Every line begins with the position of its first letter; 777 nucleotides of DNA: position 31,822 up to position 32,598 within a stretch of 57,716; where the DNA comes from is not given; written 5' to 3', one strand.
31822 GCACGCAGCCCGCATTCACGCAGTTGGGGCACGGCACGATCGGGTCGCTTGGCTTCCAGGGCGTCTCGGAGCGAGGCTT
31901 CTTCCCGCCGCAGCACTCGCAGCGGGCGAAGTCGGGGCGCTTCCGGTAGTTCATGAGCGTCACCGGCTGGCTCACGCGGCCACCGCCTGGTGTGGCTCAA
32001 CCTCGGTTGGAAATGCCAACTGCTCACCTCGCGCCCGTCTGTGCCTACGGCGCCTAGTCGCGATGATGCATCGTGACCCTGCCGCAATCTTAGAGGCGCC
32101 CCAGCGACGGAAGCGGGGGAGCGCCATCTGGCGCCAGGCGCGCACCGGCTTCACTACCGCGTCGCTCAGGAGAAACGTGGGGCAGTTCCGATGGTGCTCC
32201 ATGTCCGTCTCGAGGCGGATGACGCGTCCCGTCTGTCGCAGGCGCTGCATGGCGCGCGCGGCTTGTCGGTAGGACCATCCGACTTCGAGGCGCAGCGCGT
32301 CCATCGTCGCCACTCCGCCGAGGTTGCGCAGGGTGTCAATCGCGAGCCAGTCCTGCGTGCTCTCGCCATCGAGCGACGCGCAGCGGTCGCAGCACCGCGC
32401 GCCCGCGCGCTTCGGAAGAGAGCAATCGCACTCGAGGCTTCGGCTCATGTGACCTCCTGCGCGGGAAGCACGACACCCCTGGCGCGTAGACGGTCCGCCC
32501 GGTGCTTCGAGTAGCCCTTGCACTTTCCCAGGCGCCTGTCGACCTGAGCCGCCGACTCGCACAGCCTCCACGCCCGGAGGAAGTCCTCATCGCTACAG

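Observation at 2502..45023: Fourteen same-strand copies of a ~20-nt motif, (TAG)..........-SCG-RY-GCA, at a fixed distance upstream of late-gene starts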

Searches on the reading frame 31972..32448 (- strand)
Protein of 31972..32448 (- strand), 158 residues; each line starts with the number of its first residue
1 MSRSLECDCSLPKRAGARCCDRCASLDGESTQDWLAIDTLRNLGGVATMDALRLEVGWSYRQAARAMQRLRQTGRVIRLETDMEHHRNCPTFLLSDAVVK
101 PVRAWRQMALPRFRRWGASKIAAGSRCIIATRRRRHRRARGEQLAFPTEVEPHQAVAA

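Call 48: find_homologous_proteins(query=window:31975-32448:-, max_evalue=0.01)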
Query seq(158 aa) (158 aa): 1 proteins with E <= 0.01 among 122 candidates.
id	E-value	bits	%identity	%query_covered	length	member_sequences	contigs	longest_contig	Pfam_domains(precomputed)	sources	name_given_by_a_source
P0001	4.1e-100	350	100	100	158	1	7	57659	-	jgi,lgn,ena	-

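Call 50: find_encoding_contigs(protein=P0001, flank=10000, max_places=10)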
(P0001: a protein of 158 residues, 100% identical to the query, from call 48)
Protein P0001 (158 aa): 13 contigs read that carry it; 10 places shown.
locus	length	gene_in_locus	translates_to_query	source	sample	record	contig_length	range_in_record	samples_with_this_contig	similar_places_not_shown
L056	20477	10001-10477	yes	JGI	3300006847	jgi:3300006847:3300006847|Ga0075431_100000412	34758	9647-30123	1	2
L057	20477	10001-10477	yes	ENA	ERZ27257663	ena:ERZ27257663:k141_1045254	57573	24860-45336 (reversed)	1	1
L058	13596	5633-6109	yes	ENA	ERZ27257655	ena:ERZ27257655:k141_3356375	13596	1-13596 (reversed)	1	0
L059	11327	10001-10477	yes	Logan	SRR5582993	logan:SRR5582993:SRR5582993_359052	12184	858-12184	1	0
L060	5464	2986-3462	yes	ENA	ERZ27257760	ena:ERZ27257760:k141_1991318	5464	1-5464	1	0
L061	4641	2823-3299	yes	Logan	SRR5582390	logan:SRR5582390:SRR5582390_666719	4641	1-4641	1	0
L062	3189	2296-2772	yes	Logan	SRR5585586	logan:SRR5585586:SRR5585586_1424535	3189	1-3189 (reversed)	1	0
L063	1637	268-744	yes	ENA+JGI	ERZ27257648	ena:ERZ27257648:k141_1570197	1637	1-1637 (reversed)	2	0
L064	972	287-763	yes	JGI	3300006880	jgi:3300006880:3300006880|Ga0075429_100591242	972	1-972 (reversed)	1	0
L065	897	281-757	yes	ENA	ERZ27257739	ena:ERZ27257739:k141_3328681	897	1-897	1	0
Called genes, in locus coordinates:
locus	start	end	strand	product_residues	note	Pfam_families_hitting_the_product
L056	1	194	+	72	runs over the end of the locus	-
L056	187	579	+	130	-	-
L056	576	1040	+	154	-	-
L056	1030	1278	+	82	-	-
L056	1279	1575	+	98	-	-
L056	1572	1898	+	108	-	-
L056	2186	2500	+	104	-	-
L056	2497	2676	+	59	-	-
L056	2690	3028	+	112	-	PF11753:DUF3310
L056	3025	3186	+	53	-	-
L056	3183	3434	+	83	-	-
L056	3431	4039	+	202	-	-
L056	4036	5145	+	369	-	-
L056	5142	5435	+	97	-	-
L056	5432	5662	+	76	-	-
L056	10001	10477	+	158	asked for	-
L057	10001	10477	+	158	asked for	-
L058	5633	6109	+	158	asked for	-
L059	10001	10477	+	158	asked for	-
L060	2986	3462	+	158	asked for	-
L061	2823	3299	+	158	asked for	-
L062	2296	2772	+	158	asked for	-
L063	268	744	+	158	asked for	-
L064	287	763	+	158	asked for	-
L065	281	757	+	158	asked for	-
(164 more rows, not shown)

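Call 52: search_protein_representatives(protein=window:31972-32448:-)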
Query: 158 residues. Proteins with E-value up to 0.001 (for the whole library): 123; up to 1e-10: 13; up to 1e-30: 1. The best 123 are listed.
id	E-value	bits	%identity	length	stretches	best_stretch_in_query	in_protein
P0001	1.3e-100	349.9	100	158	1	1-158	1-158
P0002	2.1e-25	105.7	43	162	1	3-144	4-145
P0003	9.8e-22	93.8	47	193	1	3-98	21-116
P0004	4.3e-21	91.7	42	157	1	5-146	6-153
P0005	1.3e-19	86.9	48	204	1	7-102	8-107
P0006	4.3e-17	78.7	43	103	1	4-96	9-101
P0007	4.0e-16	75.5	41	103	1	1-97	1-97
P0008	2.0e-15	73.3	37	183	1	6-112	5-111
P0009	6.3e-14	68.4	42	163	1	3-137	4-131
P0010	1.1e-13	67.7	40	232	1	6-155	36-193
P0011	5.6e-13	65.4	43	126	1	26-147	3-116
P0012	1.0e-11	61.2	40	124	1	5-91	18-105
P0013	1.8e-11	60.5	34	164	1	3-146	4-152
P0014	3.8e-10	56.2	44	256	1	6-85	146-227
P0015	6.3e-10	55.4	43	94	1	4-84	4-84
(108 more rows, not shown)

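Call 55: search_solved_structures(query=A2, max_evalue=1, show_alignments=2)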
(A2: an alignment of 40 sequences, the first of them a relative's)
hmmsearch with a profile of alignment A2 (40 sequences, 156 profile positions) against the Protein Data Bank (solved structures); distinct sequences matched with E-value up to 1: 57.
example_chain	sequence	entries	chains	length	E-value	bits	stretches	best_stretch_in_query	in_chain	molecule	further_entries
2fbi_A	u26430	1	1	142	0.00035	24.2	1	28-99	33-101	probable transcriptional regulator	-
2lvs_A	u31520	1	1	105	0.0056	20.3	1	47-88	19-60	Putative uncharacterized protein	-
2fa5_A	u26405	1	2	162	0.0065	20.1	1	30-123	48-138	transcriptional regulator marR/emrR family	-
4kmf_A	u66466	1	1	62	0.011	19.4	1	30-78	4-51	Interferon-inducible and double-stranded-dependent eIF-2kinase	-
2rvc_A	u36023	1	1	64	0.011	19.3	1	30-78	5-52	Interferon-inducible and double-stranded-dependent eIF-2kinase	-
3bja_A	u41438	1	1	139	0.013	19.1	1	35-114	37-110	Transcriptional regulator, MarR family, putative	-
4lb5_A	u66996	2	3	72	0.025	18.2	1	33-96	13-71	Protein kinase containing Z-DNA binding domains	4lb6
3bpx_A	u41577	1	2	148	0.032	17.9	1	34-119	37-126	Transcriptional regulator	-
8ylf_A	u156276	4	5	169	0.035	17.7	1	28-102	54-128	MarR family transcriptional regulator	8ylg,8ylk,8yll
3bpv_A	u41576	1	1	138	0.036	17.7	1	34-116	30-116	Transcriptional regulator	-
9j8g_A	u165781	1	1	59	0.039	17.6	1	33-78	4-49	Z-DNA-binding protein 1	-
1j75_A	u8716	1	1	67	0.041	17.5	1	32-78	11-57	Tumor Stroma and Activated Macrophage Protein DLM-1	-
4czd_B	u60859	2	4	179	0.045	17.4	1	49-92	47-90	PUTATIVE TRANSCRIPTIONAL REGULATOR, ASNC FAMILY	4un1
3bj6_A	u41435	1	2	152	0.056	17.1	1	31-110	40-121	Transcriptional regulator, MarR family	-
5j6x_A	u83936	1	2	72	0.061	17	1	33-95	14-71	Z-DNA binding protein kinase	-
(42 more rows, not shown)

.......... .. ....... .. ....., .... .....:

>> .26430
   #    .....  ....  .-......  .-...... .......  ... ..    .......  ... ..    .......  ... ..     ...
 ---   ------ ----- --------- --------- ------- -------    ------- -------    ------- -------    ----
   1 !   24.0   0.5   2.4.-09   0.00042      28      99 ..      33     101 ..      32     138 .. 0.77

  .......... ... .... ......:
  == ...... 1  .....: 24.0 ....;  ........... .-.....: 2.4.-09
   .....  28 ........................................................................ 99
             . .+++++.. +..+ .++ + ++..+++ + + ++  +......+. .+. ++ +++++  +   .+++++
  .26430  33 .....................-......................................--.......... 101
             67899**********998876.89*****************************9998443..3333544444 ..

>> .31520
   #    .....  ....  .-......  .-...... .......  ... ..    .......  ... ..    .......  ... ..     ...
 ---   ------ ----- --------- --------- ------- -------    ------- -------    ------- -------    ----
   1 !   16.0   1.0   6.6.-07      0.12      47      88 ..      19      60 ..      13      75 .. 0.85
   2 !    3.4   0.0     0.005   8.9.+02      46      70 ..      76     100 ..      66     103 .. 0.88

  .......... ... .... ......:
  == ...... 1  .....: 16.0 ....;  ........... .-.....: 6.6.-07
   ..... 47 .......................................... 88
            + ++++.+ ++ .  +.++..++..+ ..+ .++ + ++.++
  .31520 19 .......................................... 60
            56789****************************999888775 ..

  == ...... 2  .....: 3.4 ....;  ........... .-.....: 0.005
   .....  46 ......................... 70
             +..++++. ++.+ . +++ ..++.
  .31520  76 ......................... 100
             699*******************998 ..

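Call 56: search_protein_families(library=pfam, alignment_id=A2, max_evalue=0.1)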
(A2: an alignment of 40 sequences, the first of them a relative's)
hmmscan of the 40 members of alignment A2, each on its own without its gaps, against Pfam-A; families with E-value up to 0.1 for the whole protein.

A. member 1, P0001 (158 aa): 2 families
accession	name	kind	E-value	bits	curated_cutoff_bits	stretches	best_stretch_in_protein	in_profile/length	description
PF13384.12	HTH_23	-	0.069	13.4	24.6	0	53-77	14-37/50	Homeodomain-like domain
PF25631.1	Inovirus_capsid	-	0.077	13.3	27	0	108-123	24-39/41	Inovirus capsid protein family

B. families by the number of members that match (of 40 scanned): 50 families (the first 25 are shown)
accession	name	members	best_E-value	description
PF24034.1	DUF7343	8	0.00016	Domain of unknown function (DUF7343)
PF13338.12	AbiEi_4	7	5.4e-05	Transcriptional regulator, AbiEi antitoxin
PF01978.25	TrmB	7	9.4e-05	Sugar-specific transcriptional regulator TrmB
PF12802.13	MarR_2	6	2.8e-07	MarR family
PF08279.18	HTH_11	6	0.00017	HTH domain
PF13412.12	HTH_24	5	0.00014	Winged helix-turn-helix DNA-binding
PF13384.12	HTH_23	5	0.0012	Homeodomain-like domain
PF17782.7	DprA_WH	4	0.0095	DprA winged helix domain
PF13730.12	HTH_36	3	0.00035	Helix-turn-helix domain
PF13545.12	HTH_Crp_2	3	0.001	Crp-like helix-turn-helix domain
PF01047.28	MarR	3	0.0035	MarR family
PF13551.12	HTH_29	3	0.0042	Winged helix-turn helix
PF24033.1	DUF7342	3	0.0044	Family of unknown function (DUF7342)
PF12840.13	HTH_20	3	0.0046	Helix-turn-helix domain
PF05584.17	Sulfolobus_pRN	3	0.013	Sulfolobus plasmid regulatory protein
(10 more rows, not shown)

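Call 57: find_encoding_contigs(protein=P0002, flank=10000, max_places=3)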
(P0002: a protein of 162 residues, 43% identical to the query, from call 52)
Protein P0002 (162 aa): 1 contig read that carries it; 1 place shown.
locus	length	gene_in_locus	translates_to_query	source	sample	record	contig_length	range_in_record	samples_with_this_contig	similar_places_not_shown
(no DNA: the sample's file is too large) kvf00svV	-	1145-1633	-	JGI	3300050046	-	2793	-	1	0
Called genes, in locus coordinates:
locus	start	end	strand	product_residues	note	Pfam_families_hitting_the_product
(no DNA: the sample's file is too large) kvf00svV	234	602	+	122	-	-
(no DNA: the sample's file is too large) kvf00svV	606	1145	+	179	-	-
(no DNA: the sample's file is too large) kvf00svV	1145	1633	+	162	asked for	-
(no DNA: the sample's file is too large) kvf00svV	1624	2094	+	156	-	PF13392:HNH_3, PF13936:HTH_38 (weak)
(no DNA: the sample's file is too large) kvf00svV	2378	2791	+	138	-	?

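Call 58: find_encoding_contigs(protein=P0004, flank=10000, max_places=3)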
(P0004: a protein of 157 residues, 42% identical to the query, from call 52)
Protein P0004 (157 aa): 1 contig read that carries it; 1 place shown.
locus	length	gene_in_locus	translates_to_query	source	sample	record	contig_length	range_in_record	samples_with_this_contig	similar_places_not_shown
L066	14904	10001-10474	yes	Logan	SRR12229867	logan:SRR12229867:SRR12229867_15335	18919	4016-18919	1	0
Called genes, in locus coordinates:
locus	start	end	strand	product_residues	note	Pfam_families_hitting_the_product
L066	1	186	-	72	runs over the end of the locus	-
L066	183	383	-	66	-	-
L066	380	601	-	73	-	-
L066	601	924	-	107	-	-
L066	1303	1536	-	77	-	-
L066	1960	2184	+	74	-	PF13560:HTH_31, PF01381:HTH_3, PF13443:HTH_26 (weak)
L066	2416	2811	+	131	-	-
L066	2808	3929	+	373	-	PF02195:ParB_N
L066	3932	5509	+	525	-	PF00270:DEAD, PF04851:ResIII, PF18766:SWI2_SNF2 (weak), PF00271:Helicase_C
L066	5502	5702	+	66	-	-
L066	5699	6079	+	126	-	-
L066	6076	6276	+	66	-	-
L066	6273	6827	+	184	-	PF05869:Dam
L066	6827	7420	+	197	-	-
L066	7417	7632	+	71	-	-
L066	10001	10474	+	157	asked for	-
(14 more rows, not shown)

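Call 59: find_encoding_contigs(protein=P0009, flank=10000, max_places=3)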
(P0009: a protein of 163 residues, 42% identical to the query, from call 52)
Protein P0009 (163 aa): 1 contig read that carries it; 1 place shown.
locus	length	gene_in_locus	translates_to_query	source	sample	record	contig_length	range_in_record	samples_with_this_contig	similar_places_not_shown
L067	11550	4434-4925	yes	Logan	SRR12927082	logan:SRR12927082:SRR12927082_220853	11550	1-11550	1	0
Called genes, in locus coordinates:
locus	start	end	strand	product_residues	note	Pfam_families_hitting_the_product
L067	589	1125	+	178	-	-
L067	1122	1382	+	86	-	-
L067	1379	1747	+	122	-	-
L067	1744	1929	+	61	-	-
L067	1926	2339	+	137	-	PF24459:DUF7574 (weak)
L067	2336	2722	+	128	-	-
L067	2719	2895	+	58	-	-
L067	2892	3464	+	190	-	-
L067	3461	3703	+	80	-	-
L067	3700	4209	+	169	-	-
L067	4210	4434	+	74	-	-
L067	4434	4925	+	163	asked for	-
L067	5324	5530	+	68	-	-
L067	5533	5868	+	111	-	-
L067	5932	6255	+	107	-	-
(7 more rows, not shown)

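Call 60: find_encoding_contigs(protein=P0013, flank=10000, max_places=3)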
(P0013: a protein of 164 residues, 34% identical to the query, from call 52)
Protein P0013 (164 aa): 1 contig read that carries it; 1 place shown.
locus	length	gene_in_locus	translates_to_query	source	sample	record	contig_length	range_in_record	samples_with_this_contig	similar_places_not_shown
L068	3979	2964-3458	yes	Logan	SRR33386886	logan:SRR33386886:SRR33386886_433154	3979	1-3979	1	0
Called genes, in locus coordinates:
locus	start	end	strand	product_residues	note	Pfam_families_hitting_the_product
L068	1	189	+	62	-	?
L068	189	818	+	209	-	-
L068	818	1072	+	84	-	-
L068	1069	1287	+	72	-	-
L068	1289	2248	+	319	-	-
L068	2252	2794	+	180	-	-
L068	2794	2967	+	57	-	-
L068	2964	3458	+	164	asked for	-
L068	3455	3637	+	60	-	-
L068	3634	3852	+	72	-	-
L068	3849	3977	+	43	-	?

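Call 69: search_protein_families(library=ncbifam, max_evalue=0.05, proteins=[window:31972-32448:-])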
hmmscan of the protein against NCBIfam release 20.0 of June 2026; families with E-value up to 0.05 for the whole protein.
window:31972-32448:- (158 aa): 0 families

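Call 71: find_encoding_contigs(protein=P0010, flank=10000, max_places=2)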
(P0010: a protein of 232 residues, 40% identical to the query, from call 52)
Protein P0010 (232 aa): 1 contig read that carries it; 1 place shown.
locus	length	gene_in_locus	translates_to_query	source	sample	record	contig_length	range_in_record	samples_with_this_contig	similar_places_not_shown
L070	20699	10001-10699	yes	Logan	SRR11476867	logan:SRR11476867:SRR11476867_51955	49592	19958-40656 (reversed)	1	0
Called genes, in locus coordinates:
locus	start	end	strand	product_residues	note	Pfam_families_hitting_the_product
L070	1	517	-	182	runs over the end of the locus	-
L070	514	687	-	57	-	-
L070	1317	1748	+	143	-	-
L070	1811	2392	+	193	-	PF06114:Peptidase_M78 (weak)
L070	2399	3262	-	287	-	PF26567:BstA_C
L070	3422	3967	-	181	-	PF01381:HTH_3 (weak), PF13560:HTH_31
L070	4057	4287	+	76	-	PF13560:HTH_31, PF01381:HTH_3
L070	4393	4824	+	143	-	-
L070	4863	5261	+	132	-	-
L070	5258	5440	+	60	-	-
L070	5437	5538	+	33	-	-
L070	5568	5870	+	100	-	-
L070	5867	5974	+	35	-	-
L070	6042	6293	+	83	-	-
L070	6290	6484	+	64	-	-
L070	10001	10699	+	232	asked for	-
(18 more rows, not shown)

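Call 72: find_encoding_contigs(protein=P0008, flank=10000, max_places=2)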
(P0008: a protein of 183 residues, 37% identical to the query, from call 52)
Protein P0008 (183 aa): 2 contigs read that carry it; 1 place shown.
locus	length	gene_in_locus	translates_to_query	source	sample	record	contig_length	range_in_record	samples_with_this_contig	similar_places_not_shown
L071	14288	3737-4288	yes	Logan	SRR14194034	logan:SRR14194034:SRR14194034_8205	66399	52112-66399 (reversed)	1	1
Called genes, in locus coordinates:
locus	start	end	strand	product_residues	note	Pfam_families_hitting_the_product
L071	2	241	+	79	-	?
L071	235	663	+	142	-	-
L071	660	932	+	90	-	-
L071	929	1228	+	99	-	-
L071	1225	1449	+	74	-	-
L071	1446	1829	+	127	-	-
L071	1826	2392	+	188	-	-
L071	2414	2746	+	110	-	PF01726:LexA_DNA_bind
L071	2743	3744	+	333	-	-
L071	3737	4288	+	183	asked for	-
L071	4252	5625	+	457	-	PF04542:Sigma70_r2, PF04539:Sigma70_r3, PF04545:Sigma70_r4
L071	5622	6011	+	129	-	-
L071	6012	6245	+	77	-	-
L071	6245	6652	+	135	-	-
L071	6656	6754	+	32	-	-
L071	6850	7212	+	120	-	-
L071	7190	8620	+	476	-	PF03237:Terminase_6N, PF17289:Terminase_6C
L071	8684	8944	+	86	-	-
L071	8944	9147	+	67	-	-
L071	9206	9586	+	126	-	-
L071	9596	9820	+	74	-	-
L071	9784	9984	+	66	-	-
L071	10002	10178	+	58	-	-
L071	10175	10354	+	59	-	-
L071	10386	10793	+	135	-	-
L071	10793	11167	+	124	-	-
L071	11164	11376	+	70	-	-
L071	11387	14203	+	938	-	-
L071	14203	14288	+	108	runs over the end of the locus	-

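Call 73: find_encoding_contigs(protein=P0003, flank=10000, max_places=2)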
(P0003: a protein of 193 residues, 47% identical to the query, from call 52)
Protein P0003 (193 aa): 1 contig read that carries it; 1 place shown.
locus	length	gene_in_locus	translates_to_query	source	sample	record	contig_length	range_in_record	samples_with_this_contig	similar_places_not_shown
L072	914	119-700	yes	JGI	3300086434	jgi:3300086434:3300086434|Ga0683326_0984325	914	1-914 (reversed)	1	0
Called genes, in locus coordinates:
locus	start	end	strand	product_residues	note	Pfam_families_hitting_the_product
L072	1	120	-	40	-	?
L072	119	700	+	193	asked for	-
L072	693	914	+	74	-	?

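Call 75: predict_structure(alignment_id=A2)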
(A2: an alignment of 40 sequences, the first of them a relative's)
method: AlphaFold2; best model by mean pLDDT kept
length: 158 residues; sequences in the alignment: 40
mean_pLDDT: 80.1   pTM: 0.59
mean pLDDT of the five models: 80.1, 80.0, 79.6, 79.4, 78.9
residues with pLDDT >= 90: 69; 70-90: 40; 50-70: 45; < 50: 4
segments of 3 or more residues with pLDDT < 50: none
pLDDT, mean of each block of 10 residues (from residue 1): 83 92 87 96 97 97 96 93 79 86 56 68 65 55 68 60
secondary structure, 60 per line:
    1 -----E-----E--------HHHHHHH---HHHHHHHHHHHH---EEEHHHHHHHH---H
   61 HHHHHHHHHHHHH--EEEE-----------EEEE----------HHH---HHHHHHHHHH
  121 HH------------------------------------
elements in order: H21-27 H31-42 E46-48 H49-56 H60-73 E76-79 E91-94 H111-122

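Call 78: search_protein_families(library=ncbifam, max_evalue=0.001, proteins=[L071:4252-5625:+])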
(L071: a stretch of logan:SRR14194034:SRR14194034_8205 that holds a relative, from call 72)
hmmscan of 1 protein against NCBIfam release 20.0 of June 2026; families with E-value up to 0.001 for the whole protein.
L071:4252-5625:+ (457 aa): 45 families (the best 25 are shown)
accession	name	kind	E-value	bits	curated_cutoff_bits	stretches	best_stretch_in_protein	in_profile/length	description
TIGR02997.1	Sig70-cyanoRpoD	subfamily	9.2e-44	149.9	384.5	1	203-445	66-298/298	RNA polymerase sigma factor, RpoD/SigA family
NF005643.0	PRK07406.1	equivalog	8.4e-43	146.9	500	1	199-447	148-386/397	RNA polymerase sigma factor RpoD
TIGR02393.1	RpoD_Cterm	equivalog_domain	1.6e-40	139.2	354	1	215-449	3-229/238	RNA polymerase sigma factor RpoD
NF005785.0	PRK07598.1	equivalog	2.5e-40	138.6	554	1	202-454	166-405/415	RNA polymerase sigma factor SigC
NF005920.0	PRK07921.1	subfamily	4.7e-40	137.6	464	1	184-448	60-318/328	RNA polymerase sigma factor SigB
NF041931.2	MzaA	equivalog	5.4e-40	137.9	800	1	211-452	474-706/726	MZA anti-phage system associated sigma-70 family RNA polymerase sigma factor MzaA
NF006666.0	PRK09210.1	equivalog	6.7e-40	137.5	572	1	193-452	114-361/370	RNA polymerase sigma factor RpoD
NF004208.0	PRK05658.1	equivalog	9.2e-39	133.9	555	1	210-447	390-619/631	RNA polymerase sigma factor RpoD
NF005143.0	PRK06596.1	subfamily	1.7e-35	122.9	241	1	193-449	29-282/285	RNA polymerase factor sigma-32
NF005642.0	PRK07405.1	subfamily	2.9e-35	122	524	1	207-448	78-309/318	RNA polymerase sigma factor SigD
TIGR02392.1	rpoH_proteo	equivalog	6.2e-34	117.9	323.1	1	192-449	15-269/270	RNA polymerase sigma factor RpoH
NF004561.0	PRK05901.1-3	equivalog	7.6e-34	117.7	582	1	180-452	264-528/537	RNA polymerase sigma factor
TIGR02394.1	rpoS_proteo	equivalog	8.5e-34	117.3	378.7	1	189-449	25-275/285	RNA polymerase sigma factor RpoS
NF004615.0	PRK05949.1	subfamily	1.5e-33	116.1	530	1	205-448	85-318/327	RNA polymerase sigma factor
NF005693.0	PRK07500.1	equivalog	1.3e-32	113.1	315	1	193-454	21-283/289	RNA polymerase factor sigma-32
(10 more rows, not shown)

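Call 80: fold_search(model_id=the predicted structure, library=pdb)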
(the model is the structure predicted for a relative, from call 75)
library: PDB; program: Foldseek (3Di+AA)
matches with E <= 10: 1563; with E <= 0.001: 0
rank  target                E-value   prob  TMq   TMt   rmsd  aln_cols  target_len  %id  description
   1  5aip_A                2.6e-03  1.00  0.37  0.41  12.6        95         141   17  Crystal structure of NadR in complex with 4-hydroxyphenylacetate (released 2016-03-02)
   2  3bj6_B                2.8e-03  1.00  0.40  0.42  14.4       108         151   19  Crystal structure of MarR family transcription regulator SP03579 (released 2007-12-18)
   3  3bj6_A                2.8e-03  1.00  0.40  0.42  14.4       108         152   19  Crystal structure of MarR family transcription regulator SP03579 (released 2007-12-18)
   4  4hw0_C                3.4e-03  1.00  0.34  0.56  11.8        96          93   12  Crystal structure of Sso10a-2, a DNA-binding protein from Sulfolobus solfataricus (released 2013-10-30)
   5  5e1z                  3.8e-03  1.00  0.39  0.36  15.2       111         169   19  Crystal structure of the organohalide sensing RdhR-CbdbA1625 transcriptional regulator in the 2,4-dichlorophenol bound f (released 2016-10-05)
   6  7d58_O                4.3e-03  1.00  0.30  0.11   8.7        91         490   16  cryo-EM structure of human RNA polymerase III in elongating state (released 2021-02-17)
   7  8ylg_B                4.6e-03  1.00  0.41  0.40  15.4       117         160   20  Crystal structure of Burkholderia thailandensis MftR in complex with operator DNA (released 2024-11-13)
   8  4hw0_B                4.6e-03  1.00  0.34  0.53  11.9        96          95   12  Crystal structure of Sso10a-2, a DNA-binding protein from Sulfolobus solfataricus (released 2013-10-30)
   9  6fi9_A                4.6e-03  1.00  0.36  0.40  14.1       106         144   13  Crystal Structure of a zinc-responsive MarR family member, Lactococcus lactis ZitR (released 2019-02-20)
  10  4rs8_B                5.6e-03  1.00  0.34  0.60  11.1        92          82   13  Apo structure of novel pNOB8 plasmid centromere binding protein (released 2015-09-16)
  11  7kfs                  5.6e-03  1.00  0.37  0.41  14.9       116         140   17  Crystal structure of the MarR family transcriptional regulator from Variovorax paradoxus bound to Benzoic Acid (released 2021-11-10)
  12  4yif_B                5.6e-03  1.00  0.37  0.41  12.4       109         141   18  Crystal structure of Rv0880 (released 2015-06-10)
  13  7el3_B                6.7e-03  1.00  0.39  0.45  15.0       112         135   12  Crystal structure of HpaR-DNA complex from Acinetobacter baumannii (released 2022-01-19)
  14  1yyv_A                7.1e-03  1.00  0.37  0.49  14.5       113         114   18  Putative transcriptional regulator ytfH from Salmonella typhimurium (released 2005-04-05)
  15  1yyv_B                7.1e-03  1.00  0.37  0.50  14.7       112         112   17  Putative transcriptional regulator ytfH from Salmonella typhimurium (released 2005-04-05)
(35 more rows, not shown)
